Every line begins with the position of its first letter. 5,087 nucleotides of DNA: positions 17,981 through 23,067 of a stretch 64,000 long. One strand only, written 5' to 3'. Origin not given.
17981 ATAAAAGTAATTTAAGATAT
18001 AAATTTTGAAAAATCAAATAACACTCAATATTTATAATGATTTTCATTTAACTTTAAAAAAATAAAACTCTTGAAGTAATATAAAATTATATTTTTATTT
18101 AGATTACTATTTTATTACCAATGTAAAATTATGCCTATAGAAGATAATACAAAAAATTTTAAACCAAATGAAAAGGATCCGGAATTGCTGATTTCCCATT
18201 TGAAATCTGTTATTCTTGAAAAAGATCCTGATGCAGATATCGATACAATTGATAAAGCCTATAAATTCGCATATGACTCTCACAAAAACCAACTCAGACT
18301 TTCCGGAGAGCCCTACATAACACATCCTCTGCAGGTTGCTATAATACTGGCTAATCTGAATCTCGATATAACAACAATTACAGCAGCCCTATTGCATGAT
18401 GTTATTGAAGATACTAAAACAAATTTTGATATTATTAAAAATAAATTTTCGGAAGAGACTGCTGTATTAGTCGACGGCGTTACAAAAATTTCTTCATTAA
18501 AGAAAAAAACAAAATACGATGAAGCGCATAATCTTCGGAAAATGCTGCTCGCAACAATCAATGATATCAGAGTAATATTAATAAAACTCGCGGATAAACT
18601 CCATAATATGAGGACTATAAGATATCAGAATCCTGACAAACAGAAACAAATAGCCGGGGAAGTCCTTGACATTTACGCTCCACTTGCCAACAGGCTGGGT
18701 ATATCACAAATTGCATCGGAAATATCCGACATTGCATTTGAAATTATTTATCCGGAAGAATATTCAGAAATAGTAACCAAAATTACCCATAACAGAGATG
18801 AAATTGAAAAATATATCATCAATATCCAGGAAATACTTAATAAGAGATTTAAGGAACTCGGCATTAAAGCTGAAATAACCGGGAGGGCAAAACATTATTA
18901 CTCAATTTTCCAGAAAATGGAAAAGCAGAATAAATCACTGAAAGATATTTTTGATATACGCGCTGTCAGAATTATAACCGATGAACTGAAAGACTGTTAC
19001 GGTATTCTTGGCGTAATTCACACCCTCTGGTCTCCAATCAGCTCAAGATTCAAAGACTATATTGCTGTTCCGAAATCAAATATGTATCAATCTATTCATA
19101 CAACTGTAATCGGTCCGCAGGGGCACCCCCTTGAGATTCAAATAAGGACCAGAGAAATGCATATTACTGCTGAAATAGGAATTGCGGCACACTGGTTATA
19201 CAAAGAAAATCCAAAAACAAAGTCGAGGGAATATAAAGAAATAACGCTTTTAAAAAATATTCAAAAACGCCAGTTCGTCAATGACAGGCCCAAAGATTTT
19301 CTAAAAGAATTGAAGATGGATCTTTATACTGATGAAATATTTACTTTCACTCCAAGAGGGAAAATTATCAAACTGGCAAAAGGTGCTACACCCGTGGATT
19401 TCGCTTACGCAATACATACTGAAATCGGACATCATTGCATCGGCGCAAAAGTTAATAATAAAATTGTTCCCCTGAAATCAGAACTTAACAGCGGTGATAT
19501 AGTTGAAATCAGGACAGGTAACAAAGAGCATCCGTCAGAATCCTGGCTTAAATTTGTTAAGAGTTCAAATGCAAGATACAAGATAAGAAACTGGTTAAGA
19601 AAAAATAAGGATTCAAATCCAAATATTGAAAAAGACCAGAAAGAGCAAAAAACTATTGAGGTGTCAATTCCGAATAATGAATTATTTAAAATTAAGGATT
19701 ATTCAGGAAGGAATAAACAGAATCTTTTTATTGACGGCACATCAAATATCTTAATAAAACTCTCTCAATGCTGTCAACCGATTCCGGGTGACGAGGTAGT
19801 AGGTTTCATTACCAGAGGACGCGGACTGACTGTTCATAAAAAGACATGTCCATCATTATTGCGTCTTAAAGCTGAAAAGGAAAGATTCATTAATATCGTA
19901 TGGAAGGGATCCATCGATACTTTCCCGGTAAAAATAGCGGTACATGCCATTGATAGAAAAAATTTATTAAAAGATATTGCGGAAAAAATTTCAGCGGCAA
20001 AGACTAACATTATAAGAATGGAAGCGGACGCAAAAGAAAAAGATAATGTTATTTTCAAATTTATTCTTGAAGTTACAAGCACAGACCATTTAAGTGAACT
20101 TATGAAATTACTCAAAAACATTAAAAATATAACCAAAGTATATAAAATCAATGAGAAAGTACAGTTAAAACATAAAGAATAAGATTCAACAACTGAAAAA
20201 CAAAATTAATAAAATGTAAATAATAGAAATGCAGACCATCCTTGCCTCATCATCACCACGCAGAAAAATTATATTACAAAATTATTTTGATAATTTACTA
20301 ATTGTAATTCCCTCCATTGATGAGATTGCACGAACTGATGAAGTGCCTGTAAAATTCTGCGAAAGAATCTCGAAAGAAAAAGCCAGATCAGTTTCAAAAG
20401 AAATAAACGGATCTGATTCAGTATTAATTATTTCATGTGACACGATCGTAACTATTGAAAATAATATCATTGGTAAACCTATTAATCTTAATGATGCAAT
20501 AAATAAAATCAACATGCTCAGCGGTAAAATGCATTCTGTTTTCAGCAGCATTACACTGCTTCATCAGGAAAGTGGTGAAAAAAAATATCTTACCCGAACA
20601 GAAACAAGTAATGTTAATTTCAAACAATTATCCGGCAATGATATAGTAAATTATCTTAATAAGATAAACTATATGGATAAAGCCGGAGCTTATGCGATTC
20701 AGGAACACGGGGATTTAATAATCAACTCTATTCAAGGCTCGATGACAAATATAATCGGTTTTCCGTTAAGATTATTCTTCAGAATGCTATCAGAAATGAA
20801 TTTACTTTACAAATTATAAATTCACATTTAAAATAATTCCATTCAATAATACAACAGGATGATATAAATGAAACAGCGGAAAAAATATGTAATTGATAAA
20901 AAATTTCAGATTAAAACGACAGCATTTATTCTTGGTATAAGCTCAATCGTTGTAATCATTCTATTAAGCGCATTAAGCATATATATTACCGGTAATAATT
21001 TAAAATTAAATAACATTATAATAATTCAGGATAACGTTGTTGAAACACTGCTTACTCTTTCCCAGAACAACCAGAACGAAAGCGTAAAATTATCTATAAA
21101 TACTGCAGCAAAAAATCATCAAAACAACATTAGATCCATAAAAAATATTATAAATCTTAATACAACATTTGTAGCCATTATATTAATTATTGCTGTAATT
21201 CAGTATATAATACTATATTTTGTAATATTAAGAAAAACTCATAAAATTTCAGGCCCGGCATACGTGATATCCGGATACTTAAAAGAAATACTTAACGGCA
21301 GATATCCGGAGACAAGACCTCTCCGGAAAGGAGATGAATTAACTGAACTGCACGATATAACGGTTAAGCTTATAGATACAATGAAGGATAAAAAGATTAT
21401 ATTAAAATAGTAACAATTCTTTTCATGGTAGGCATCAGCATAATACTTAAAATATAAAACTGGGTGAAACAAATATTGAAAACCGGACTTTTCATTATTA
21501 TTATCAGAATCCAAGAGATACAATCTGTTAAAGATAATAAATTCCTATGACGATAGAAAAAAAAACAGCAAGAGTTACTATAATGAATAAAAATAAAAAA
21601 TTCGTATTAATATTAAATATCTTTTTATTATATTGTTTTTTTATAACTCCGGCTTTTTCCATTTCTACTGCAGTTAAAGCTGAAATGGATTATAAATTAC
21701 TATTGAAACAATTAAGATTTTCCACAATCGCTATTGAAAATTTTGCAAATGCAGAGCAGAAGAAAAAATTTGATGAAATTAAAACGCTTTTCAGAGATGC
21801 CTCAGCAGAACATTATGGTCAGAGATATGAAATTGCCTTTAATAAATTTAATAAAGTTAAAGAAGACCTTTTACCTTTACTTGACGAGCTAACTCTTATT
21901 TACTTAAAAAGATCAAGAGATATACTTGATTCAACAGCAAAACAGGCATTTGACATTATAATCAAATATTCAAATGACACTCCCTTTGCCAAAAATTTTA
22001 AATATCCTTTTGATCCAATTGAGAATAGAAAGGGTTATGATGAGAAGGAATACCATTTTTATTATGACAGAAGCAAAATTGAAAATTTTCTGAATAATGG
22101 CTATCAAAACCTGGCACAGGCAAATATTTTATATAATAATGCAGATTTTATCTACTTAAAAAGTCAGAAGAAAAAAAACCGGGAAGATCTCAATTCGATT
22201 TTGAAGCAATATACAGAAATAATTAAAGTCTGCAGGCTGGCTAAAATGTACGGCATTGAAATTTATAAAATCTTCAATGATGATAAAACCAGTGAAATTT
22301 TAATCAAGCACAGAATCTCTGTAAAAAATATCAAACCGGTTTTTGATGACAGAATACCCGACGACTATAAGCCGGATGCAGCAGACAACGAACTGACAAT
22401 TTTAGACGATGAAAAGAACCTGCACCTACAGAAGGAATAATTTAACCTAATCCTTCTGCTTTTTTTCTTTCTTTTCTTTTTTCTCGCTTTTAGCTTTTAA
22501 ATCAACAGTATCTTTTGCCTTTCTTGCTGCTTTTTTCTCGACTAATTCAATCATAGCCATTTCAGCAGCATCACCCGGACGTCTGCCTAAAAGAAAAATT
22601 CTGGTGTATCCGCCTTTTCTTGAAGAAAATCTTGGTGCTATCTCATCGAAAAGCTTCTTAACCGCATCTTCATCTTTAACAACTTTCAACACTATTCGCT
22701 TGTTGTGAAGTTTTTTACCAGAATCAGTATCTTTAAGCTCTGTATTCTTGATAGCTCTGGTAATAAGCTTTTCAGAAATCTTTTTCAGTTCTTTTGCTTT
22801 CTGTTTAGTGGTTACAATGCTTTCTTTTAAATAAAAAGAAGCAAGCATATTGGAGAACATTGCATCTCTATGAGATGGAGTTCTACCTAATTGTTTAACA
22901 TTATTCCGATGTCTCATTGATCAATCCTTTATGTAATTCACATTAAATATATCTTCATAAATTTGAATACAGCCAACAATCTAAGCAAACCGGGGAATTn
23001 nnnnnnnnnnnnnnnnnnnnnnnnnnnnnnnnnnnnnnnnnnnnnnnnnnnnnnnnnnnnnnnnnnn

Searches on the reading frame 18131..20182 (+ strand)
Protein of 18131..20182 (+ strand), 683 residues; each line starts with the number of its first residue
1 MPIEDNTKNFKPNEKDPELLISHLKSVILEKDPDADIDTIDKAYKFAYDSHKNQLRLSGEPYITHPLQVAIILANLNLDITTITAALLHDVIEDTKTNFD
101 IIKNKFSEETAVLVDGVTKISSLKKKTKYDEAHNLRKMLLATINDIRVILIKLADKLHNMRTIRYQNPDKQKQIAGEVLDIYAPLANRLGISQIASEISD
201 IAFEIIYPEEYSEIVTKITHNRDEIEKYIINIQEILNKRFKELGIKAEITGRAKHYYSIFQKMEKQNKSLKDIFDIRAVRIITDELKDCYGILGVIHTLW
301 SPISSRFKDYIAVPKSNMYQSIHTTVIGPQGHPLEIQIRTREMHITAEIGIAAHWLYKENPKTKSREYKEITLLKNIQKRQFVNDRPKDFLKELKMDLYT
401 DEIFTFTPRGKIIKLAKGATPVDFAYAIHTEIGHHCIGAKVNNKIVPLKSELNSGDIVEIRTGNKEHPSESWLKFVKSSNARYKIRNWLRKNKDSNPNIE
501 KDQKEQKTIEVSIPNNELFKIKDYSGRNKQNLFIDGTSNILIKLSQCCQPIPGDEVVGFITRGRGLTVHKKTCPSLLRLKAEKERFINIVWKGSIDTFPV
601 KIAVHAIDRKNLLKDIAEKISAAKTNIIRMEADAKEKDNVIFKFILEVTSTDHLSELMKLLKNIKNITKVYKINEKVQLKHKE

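Call 6: search_protein_families(library=pfam, proteins=[window:18131-20182:+], max_evalue=0.001)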
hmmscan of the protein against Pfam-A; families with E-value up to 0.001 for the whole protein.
window:18131-20182:+ (683 aa): 6 families
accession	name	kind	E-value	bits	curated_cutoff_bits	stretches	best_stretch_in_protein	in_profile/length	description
PF13328.12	HD_4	-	1.2e-47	162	27.2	1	43-191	1-155/156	HD domain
PF04607.23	RelA_SpoT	-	1.6e-42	144.8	27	1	251-360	1-111/113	Region found in RelA / SpoT proteins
PF02824.27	TGS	-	8.1e-23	80.7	22.2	1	403-462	1-60/60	TGS domain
PF13291.12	ACT_4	-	1.1e-16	61.7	27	1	597-671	4-79/80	ACT domain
PF01966.28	HD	-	5.4e-12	46.5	22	1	62-160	1-116/116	HD domain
PF19296.4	RelA_AH_RIS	-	0.00014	22.4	23.8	1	499-585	94-184/185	RelA/SpoT, AH and RIS domains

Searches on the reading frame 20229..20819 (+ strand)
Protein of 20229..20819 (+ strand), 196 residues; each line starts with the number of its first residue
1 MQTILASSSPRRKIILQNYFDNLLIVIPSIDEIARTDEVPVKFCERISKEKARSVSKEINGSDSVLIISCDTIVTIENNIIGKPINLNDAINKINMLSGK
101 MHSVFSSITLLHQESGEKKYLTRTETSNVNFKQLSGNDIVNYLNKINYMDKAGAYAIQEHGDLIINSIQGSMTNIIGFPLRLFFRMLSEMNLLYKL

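Call 6: search_protein_families(library=pfam, proteins=[window:20229-20819:+], max_evalue=0.001)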
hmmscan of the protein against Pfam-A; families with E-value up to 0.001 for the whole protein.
window:20229-20819:+ (196 aa): 1 family
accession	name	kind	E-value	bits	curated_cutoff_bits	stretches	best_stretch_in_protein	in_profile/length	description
PF02545.19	Maf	-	1.2e-46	159.2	27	1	3-189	2-186/187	Maf-like protein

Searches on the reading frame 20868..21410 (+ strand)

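Call 21: search_protein_families(library=pfam, proteins=[window:20868-21410:+], max_evalue=0.001)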
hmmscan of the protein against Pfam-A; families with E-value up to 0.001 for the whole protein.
window:20868-21410:+ (180 aa): 1 family
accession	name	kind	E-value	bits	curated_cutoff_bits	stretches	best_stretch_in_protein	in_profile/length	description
PF06024.17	Orf78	-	1.8e-05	25.4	29.4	1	66-128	33-94/101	Orf78 (ac78)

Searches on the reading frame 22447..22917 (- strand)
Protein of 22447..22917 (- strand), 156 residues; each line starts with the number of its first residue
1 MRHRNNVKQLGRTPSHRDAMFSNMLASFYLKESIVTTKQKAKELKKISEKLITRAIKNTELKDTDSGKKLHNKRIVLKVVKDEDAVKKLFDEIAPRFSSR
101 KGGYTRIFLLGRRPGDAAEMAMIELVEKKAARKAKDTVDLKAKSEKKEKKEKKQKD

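Call 22: search_protein_families(library=pfam, proteins=[window:22447-22917:-], max_evalue=0.001)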
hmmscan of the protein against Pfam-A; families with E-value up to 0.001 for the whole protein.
window:22447-22917:- (156 aa): 1 family
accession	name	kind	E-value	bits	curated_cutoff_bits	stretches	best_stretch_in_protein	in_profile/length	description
PF01196.24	Ribosomal_L17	-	5.8e-32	110.9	27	1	20-126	1-97/97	Ribosomal protein L17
